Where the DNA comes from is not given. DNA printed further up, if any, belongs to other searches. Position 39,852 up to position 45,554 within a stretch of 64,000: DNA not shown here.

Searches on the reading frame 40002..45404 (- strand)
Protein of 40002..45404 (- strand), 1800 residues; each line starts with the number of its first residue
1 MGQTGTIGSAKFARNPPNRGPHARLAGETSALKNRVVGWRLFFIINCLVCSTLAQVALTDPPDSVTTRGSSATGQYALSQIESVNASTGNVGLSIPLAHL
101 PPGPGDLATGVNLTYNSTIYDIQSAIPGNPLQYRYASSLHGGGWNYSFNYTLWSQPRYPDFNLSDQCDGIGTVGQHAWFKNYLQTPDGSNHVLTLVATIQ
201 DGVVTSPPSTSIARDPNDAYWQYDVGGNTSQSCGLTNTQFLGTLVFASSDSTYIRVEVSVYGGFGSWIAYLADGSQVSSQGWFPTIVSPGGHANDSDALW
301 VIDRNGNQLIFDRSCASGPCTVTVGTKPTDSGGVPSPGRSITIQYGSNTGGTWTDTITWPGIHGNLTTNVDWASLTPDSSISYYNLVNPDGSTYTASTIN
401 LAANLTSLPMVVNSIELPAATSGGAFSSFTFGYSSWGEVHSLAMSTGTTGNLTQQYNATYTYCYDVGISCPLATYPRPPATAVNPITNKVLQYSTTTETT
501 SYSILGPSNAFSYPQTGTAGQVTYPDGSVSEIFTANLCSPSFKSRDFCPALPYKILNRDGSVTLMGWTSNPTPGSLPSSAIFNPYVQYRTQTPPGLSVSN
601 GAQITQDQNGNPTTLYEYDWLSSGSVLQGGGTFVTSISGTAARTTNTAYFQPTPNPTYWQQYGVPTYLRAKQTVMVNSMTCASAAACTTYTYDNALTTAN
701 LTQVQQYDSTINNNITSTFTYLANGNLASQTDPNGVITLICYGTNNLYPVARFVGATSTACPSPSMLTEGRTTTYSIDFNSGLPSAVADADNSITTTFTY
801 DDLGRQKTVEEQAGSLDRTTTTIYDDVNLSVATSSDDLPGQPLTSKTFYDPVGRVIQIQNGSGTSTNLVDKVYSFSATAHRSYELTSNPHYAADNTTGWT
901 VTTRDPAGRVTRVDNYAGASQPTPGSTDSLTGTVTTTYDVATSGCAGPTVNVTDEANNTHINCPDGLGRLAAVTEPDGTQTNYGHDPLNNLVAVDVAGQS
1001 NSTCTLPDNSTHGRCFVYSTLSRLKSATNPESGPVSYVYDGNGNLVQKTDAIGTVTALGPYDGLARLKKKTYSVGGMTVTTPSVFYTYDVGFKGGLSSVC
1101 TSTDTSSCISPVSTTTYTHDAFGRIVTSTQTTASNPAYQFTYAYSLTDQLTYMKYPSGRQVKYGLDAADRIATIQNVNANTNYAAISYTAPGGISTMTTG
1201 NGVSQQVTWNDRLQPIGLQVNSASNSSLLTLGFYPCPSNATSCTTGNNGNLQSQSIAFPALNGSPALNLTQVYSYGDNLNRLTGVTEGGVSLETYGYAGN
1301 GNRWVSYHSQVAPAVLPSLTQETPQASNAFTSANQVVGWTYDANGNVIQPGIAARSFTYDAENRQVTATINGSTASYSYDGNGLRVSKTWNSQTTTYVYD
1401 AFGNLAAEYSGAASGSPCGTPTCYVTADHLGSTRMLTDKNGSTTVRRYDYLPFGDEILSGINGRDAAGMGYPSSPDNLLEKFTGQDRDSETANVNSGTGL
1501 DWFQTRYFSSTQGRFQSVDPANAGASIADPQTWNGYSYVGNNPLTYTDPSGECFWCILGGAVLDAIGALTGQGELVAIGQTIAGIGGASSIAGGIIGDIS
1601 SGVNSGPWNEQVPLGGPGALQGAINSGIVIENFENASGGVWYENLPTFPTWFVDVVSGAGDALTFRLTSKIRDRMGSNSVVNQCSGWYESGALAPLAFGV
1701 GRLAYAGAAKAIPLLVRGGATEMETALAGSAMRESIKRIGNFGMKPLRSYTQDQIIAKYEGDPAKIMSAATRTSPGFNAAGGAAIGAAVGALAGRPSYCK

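Call 74: search_protein_families(library=pfam, proteins=[window:40002-45404:-], max_evalue=0.01)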
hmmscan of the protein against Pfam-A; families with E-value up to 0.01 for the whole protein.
window:40002-45404:- (1800 aa): 1 family
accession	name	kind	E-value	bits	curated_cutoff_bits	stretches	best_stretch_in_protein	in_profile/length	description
PF05593.20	RHS_repeat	-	5e-21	75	22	3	965-998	2-36/38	RHS Repeat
